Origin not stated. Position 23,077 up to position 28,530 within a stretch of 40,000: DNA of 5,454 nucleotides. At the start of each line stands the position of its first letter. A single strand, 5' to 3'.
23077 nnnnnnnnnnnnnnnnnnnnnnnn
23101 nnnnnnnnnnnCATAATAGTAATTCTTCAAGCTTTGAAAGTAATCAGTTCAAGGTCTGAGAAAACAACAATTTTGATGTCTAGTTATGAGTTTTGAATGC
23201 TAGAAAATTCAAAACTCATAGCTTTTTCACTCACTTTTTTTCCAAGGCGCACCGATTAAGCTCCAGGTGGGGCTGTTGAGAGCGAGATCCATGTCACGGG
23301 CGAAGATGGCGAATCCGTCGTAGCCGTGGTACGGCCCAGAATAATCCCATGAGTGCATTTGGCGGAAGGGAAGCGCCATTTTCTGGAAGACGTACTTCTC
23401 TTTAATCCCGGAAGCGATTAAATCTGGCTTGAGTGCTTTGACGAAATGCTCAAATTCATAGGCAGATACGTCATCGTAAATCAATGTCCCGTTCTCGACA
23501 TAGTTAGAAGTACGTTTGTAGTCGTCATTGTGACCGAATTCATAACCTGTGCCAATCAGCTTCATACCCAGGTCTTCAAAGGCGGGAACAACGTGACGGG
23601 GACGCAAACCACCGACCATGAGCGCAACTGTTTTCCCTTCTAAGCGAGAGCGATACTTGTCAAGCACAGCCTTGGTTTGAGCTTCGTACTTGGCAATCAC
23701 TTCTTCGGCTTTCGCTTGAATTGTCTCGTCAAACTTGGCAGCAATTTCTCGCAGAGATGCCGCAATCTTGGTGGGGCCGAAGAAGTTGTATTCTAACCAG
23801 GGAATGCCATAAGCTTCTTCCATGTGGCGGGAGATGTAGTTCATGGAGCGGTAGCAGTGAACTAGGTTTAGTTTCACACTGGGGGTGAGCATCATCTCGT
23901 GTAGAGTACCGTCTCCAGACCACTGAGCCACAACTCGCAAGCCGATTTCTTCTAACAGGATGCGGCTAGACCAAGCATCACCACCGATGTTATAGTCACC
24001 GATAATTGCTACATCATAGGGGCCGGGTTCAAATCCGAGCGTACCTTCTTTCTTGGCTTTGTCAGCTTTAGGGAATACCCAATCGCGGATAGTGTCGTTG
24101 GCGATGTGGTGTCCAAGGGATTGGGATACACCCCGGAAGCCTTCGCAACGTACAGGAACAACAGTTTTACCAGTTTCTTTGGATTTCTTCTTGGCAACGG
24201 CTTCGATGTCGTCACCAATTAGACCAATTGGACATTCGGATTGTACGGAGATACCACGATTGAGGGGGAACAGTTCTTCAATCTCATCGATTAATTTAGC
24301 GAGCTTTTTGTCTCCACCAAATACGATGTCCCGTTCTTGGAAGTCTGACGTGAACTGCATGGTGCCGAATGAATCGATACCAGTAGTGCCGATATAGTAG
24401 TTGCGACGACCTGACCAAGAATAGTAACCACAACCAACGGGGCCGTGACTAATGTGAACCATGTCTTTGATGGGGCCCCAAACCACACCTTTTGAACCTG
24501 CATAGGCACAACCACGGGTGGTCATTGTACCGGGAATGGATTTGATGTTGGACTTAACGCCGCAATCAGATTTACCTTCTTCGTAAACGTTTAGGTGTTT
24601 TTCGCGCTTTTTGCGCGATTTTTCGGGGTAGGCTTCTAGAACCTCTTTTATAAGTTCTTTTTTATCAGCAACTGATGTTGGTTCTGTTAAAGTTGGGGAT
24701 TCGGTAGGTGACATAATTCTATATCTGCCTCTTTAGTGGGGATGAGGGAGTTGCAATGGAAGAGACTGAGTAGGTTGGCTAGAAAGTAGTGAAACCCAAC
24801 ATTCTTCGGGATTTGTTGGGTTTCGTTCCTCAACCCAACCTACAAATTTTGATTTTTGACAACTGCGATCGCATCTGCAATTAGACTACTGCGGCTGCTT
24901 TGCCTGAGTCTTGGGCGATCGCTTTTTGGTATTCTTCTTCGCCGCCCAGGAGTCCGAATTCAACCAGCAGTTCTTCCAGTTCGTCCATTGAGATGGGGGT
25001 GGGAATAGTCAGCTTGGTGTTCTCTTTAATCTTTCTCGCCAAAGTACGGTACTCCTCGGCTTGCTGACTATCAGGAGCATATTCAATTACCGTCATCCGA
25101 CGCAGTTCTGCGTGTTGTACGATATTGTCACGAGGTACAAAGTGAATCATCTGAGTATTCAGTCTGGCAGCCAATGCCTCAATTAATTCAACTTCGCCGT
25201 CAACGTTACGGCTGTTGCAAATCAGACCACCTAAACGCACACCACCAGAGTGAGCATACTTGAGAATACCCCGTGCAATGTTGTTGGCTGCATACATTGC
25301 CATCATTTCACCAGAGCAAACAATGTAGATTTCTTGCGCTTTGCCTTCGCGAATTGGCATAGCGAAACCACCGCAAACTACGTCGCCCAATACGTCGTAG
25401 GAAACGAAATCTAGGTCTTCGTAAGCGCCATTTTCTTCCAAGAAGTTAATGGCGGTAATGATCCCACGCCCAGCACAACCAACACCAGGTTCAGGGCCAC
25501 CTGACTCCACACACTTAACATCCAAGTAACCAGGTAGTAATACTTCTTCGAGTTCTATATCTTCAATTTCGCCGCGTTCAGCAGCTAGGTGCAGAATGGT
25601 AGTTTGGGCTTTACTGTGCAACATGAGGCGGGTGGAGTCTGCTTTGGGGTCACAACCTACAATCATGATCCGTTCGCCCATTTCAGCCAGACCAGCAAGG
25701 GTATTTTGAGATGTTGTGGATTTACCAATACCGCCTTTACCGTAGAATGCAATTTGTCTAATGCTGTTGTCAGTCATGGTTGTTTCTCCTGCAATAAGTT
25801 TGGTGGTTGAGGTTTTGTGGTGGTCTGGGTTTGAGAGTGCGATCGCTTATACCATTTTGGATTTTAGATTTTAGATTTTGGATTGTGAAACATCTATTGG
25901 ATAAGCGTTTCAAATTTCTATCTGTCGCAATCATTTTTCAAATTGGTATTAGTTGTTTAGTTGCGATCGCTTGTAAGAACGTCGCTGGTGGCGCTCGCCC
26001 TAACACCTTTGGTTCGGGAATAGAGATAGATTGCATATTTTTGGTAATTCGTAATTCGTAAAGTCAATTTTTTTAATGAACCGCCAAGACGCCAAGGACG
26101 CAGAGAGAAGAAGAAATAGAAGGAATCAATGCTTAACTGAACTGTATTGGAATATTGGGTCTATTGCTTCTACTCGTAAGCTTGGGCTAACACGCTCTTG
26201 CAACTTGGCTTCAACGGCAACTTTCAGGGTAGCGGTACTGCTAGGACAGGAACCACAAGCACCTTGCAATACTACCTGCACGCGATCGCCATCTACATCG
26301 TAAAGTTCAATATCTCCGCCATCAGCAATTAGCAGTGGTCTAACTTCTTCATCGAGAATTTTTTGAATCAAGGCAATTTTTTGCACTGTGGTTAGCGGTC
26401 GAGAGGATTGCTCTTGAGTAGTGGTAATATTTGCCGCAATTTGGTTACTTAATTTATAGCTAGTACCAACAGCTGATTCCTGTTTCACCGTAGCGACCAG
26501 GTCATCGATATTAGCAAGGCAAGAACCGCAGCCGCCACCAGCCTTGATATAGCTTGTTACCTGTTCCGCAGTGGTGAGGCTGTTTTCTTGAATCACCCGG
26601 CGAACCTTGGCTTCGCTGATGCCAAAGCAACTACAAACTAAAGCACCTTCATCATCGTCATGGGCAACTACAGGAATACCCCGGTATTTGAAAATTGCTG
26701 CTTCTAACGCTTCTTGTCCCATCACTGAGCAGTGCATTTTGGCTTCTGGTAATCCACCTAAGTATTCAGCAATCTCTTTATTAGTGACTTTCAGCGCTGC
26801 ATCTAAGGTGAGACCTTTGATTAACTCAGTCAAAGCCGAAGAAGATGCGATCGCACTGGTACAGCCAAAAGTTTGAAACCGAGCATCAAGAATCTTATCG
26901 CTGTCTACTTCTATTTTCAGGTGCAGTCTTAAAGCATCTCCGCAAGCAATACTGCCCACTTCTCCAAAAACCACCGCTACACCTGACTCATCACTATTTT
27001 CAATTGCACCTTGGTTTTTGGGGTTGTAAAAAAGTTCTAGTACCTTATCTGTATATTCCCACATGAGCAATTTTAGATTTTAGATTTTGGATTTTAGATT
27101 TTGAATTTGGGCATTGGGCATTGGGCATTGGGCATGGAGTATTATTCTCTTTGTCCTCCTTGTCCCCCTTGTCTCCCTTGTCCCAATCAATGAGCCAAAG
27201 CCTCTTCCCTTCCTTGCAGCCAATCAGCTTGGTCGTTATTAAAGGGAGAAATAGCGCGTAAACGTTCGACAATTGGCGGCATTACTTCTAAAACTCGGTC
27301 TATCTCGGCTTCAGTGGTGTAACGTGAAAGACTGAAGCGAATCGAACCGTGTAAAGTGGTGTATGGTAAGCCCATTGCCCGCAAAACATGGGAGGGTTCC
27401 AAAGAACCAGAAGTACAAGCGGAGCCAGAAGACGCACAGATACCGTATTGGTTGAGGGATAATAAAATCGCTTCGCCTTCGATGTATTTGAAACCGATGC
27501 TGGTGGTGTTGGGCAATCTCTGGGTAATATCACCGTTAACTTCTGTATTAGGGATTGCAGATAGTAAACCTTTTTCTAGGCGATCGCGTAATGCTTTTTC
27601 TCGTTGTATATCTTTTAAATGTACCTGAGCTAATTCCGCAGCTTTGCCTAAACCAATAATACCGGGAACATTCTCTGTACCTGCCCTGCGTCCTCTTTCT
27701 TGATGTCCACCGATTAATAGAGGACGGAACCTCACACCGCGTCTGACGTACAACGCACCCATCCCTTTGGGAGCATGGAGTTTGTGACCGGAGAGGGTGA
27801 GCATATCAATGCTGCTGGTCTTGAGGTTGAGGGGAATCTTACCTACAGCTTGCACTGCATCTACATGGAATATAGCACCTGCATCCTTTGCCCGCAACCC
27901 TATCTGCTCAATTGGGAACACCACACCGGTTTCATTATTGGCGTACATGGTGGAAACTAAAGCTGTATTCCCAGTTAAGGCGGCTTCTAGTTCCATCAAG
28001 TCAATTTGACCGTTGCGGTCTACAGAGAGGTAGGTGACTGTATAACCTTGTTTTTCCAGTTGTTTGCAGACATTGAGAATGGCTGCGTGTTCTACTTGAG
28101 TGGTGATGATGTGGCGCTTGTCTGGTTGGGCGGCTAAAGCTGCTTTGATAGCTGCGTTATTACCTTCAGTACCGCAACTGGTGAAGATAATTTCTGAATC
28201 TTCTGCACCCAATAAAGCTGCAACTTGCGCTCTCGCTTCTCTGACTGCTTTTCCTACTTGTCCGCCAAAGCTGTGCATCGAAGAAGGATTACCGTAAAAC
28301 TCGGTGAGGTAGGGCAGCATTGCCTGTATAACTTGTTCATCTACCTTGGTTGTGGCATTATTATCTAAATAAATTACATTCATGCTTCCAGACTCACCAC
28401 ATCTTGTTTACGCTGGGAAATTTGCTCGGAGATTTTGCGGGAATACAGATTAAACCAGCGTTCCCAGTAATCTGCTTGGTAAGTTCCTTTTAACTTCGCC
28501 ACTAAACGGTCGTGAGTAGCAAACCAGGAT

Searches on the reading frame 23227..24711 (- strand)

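Call 58: search_protein_families(library=pfam, proteins=[window:23227-24711:-], max_evalue=0.0001)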
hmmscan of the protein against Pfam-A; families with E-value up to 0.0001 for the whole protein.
window:23227-24711:- (494 aa): 1 family
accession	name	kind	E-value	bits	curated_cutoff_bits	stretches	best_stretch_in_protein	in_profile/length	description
PF00148.24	Oxidored_nitro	-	4.5e-93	312.7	28.6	1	68-477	1-397/399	Nitrogenase component 1 type Oxidoreductase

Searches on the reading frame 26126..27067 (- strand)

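Call 59: search_protein_families(library=pfam, proteins=[window:26126-27067:-], max_evalue=0.0001)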
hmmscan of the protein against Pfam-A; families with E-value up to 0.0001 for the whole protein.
window:26126-27067:- (313 aa): 3 families
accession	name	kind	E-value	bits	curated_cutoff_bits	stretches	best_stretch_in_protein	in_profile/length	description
PF01592.21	NifU_N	-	4.6e-52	175.9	22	1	4-132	1-124/127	NifU-like N terminal domain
PF01106.22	NifU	-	9.4e-27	93.4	27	1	234-300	1-67/67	NifU-like domain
PF04324.20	Fer2_BFD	-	9.1e-17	61.6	26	1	143-192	1-49/50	BFD-like [2Fe-2S] binding domain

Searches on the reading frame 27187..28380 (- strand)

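Call 59: search_protein_families(library=pfam, proteins=[window:27187-28380:-], max_evalue=0.0001)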
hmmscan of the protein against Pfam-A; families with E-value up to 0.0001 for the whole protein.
window:27187-28380:- (397 aa): 2 families
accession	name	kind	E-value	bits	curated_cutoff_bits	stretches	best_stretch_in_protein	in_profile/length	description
PF00266.25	Aminotran_5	-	3.2e-100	336.1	21.5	1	3-363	1-371/371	Aminotransferase class-V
PF01212.27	Beta_elim_lyase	-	1.2e-07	31.8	27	1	45-206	33-206/288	Beta-eliminating lyase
